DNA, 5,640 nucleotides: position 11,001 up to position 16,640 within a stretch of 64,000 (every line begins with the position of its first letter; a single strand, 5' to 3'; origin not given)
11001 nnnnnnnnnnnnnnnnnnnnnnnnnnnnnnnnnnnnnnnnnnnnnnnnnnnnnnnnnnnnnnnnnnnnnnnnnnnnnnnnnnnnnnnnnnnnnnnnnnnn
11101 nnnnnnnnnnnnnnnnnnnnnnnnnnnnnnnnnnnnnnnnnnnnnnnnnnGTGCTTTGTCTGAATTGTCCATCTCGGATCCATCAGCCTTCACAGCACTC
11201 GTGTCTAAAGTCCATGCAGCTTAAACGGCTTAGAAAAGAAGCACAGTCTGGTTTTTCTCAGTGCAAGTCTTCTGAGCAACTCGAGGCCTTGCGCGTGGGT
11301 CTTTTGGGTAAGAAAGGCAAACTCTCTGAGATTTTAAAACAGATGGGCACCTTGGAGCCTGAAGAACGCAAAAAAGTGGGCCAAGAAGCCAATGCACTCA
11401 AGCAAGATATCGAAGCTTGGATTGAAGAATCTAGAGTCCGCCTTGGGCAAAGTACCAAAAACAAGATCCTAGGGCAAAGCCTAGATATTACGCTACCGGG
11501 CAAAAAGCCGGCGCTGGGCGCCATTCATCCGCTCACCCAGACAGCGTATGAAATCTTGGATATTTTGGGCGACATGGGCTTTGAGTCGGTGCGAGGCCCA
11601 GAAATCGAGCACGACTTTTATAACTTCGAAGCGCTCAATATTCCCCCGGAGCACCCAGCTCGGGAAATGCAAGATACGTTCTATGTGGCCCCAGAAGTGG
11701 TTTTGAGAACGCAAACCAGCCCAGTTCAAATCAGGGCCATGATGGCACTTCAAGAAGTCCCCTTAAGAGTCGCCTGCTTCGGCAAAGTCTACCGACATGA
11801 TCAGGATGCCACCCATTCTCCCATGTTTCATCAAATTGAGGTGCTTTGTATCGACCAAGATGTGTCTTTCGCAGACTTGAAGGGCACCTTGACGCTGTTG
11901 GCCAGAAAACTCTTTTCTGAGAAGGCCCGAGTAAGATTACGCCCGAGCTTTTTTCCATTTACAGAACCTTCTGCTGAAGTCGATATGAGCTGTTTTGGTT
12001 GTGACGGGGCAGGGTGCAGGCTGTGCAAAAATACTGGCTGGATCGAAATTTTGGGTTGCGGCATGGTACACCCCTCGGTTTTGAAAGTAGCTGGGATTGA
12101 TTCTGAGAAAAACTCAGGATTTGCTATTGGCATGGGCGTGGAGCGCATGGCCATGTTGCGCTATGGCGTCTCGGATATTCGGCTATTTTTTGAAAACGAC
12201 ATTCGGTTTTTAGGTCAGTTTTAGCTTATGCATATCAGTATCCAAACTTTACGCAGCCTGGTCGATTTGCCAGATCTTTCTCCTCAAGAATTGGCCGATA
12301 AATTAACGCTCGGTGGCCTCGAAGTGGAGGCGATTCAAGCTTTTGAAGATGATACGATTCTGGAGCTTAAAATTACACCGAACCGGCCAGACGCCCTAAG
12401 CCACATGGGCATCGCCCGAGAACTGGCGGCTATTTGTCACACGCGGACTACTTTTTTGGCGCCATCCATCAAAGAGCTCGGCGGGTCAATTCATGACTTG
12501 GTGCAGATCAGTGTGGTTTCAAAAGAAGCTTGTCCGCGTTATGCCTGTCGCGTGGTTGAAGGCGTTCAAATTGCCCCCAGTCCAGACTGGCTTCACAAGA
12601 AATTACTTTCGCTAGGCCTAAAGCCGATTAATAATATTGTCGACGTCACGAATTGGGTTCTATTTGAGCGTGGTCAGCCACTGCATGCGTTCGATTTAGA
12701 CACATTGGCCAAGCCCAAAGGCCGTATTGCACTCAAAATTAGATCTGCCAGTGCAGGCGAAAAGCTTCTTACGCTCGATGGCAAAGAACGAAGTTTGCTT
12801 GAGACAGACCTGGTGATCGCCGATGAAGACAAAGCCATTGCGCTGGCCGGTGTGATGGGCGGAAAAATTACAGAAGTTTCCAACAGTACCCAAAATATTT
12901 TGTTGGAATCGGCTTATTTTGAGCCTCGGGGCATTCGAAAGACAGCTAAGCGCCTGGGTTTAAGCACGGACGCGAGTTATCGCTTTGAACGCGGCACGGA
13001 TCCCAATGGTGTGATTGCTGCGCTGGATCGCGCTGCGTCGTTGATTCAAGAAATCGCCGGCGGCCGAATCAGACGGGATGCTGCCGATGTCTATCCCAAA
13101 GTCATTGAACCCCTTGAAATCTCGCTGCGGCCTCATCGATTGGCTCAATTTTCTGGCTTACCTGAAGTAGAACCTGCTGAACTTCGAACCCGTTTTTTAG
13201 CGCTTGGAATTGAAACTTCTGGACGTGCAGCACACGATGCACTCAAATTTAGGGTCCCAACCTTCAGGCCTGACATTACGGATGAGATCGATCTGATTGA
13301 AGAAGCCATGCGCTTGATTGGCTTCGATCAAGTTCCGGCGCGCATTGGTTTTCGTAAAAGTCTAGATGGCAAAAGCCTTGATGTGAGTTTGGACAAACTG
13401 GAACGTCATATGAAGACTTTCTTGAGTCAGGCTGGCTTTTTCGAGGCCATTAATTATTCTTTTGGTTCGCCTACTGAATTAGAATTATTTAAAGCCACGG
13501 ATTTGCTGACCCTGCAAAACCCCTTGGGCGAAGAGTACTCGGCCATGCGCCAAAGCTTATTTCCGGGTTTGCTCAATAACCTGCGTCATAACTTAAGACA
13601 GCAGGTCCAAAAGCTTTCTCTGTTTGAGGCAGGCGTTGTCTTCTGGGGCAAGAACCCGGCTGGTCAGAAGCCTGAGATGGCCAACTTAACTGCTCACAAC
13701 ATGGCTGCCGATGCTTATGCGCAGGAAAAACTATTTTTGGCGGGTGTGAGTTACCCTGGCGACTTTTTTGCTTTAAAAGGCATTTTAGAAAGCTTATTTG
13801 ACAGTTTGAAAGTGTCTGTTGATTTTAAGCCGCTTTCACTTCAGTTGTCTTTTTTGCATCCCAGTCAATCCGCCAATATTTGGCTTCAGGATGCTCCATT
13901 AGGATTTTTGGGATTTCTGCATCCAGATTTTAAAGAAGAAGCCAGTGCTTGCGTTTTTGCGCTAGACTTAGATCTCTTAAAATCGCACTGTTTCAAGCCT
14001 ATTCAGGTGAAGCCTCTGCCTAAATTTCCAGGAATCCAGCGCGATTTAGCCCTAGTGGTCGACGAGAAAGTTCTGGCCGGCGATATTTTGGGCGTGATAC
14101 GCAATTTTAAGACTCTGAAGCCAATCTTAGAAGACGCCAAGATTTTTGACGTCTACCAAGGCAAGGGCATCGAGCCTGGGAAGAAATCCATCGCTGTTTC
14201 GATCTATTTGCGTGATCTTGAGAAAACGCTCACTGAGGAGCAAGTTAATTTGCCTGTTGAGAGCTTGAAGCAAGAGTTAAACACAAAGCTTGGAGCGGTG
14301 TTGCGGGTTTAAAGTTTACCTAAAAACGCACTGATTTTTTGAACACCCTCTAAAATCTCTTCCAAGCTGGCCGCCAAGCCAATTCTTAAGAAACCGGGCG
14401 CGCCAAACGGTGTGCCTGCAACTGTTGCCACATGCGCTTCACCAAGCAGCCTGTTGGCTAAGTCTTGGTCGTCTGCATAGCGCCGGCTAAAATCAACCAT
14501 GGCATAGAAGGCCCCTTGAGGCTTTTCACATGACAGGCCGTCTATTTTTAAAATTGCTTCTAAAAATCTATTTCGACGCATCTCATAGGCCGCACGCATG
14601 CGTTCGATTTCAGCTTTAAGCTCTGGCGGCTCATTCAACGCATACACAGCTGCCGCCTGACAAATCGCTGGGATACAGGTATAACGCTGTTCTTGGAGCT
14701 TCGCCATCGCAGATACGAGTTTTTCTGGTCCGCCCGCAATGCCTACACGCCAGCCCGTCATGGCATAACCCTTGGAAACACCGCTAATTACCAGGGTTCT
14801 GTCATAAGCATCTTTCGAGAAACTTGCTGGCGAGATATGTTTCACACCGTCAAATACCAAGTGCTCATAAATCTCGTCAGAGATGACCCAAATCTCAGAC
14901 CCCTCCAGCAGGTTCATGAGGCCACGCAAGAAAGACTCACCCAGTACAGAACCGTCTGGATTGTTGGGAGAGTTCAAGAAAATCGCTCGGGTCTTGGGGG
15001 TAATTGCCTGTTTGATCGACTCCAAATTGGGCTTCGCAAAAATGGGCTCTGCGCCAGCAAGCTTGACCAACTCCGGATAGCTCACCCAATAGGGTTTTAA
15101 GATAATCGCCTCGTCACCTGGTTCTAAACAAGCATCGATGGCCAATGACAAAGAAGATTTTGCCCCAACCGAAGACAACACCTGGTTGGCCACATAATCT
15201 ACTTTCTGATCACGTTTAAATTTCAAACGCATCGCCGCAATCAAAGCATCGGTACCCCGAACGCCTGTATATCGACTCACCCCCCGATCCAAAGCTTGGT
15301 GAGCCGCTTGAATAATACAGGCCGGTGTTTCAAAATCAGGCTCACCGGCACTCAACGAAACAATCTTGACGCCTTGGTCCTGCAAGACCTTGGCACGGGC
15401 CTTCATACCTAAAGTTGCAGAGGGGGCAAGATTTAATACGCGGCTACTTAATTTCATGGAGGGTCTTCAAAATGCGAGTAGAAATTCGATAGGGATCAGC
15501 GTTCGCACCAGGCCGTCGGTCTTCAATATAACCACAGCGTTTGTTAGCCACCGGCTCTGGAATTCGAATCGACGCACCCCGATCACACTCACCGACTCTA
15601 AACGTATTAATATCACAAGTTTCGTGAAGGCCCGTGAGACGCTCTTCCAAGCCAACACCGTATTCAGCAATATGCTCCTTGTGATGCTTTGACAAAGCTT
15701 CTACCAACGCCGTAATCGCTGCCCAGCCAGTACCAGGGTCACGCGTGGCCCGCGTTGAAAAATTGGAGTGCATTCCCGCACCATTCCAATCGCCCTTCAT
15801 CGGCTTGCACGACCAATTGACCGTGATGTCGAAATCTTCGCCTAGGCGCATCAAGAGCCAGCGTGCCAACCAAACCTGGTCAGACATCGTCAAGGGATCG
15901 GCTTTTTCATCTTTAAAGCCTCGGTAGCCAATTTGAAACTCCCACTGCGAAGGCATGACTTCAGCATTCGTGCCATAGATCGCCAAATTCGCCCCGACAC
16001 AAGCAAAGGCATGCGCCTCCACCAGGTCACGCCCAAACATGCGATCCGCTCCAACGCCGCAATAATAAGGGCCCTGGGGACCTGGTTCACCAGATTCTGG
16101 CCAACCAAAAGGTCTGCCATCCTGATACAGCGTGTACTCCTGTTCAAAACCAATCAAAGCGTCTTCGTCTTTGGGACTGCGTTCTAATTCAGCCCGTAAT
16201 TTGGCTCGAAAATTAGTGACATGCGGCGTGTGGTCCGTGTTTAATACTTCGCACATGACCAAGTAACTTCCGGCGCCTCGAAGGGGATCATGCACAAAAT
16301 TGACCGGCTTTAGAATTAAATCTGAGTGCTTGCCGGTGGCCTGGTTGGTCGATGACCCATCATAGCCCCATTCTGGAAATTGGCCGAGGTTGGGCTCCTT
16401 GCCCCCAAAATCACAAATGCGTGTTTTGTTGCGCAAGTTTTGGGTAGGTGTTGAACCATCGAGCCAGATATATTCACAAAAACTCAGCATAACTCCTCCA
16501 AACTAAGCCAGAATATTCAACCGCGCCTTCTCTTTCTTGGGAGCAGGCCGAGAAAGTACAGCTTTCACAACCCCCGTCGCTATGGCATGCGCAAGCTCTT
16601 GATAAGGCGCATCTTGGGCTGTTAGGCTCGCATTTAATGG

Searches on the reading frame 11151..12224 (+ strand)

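Call 56: search_protein_families(library=pfam, proteins=[window:11151-12224:+], max_evalue=0.00001)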
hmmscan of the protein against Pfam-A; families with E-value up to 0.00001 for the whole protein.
window:11151-12224:+ (357 aa): 2 families
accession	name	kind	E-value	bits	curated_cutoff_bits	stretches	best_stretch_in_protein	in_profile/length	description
PF01409.25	tRNA-synt_2d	-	2.4e-100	335.5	19.8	1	111-357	2-246/246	tRNA synthetases class II core domain (F)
PF02912.23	Phe_tRNA-synt_N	-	5.1e-21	74.8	22.3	1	40-105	2-67/69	Aminoacyl tRNA synthetase class II, N-terminal domain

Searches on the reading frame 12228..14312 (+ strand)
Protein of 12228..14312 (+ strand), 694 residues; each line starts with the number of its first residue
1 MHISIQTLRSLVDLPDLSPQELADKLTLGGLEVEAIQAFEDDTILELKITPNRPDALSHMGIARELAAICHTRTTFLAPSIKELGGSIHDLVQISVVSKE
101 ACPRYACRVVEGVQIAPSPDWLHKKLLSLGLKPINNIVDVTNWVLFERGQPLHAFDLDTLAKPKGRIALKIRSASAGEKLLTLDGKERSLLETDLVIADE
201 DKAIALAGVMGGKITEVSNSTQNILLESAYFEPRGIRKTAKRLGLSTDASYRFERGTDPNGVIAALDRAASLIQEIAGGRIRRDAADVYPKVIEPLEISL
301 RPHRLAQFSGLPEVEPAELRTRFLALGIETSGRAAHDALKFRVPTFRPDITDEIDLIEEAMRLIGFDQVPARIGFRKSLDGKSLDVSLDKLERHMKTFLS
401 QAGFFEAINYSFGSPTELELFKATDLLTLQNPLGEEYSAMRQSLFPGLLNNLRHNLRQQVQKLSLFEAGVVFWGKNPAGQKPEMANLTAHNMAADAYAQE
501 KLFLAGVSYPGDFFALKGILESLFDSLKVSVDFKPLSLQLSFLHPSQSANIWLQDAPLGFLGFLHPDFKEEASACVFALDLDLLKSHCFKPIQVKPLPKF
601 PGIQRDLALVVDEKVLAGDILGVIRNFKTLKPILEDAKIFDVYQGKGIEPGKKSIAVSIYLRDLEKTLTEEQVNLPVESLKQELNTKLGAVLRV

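Call 27: search_protein_families(library=pfam, proteins=[window:12228-14312:+], max_evalue=0.001)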
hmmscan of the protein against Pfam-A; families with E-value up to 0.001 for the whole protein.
window:12228-14312:+ (694 aa): 4 families
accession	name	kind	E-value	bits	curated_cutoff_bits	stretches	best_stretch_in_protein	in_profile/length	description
PF03483.22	B3_4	-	1.3e-69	233.7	29.3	1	101-278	1-174/174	B3/4 domain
PF17759.6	tRNA_synthFbeta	-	3.4e-42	144.8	22.4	1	389-572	19-201/214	Phenylalanyl tRNA synthetase beta chain CLM domain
PF03147.19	FDX-ACB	-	4.6e-26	91.5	31.1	1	598-693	1-94/94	Ferredoxin-fold anticodon binding domain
PF03484.21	B5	-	2.5e-13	50.5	28.6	1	298-366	1-67/67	tRNA synthetase B5 domain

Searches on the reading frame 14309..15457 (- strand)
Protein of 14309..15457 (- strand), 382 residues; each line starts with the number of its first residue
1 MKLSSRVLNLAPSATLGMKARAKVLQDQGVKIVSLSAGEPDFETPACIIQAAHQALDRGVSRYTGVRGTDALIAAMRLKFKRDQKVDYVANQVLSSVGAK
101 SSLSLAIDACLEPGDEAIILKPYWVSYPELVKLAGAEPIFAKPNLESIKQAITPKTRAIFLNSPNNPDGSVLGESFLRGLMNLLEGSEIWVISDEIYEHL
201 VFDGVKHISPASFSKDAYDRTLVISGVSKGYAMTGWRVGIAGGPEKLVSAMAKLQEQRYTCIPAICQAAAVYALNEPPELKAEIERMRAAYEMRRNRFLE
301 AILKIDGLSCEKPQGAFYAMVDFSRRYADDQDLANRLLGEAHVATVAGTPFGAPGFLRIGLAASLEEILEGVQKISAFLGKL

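Call 56: search_protein_families(library=pfam, proteins=[window:14309-15457:-], max_evalue=0.00001)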
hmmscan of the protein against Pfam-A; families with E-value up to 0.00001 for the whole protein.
window:14309-15457:- (382 aa): 1 family
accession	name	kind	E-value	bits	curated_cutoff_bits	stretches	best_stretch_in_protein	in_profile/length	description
PF00155.27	Aminotran_1_2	-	4.7e-66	223.8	19.7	1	31-374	2-360/361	Aminotransferase class I and II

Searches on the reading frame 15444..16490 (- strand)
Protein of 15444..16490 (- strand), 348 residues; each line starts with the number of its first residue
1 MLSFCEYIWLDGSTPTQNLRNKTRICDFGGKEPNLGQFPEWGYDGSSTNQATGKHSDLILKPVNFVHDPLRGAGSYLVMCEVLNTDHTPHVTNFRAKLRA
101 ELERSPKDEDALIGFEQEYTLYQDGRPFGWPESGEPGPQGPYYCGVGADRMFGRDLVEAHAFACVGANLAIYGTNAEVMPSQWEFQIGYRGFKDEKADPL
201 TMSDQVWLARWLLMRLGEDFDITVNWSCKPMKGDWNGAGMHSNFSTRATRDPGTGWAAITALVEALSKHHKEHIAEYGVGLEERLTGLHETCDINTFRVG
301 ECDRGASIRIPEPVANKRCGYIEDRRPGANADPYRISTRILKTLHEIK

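Call 56: search_protein_families(library=pfam, proteins=[window:15444-16490:-], max_evalue=0.00001)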
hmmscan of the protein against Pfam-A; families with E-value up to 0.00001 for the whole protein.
window:15444-16490:- (348 aa): 2 families
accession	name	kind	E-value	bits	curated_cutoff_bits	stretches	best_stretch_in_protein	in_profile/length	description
PF03951.24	Gln-synt_N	-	1.2e-12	47.7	33.4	1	3-84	3-81/82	Glutamine synthetase, beta-Grasp domain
PF00120.29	Gln-synt_C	-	1.5e-07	31.3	24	0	109-247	20-157/344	Glutamine synthetase, catalytic domain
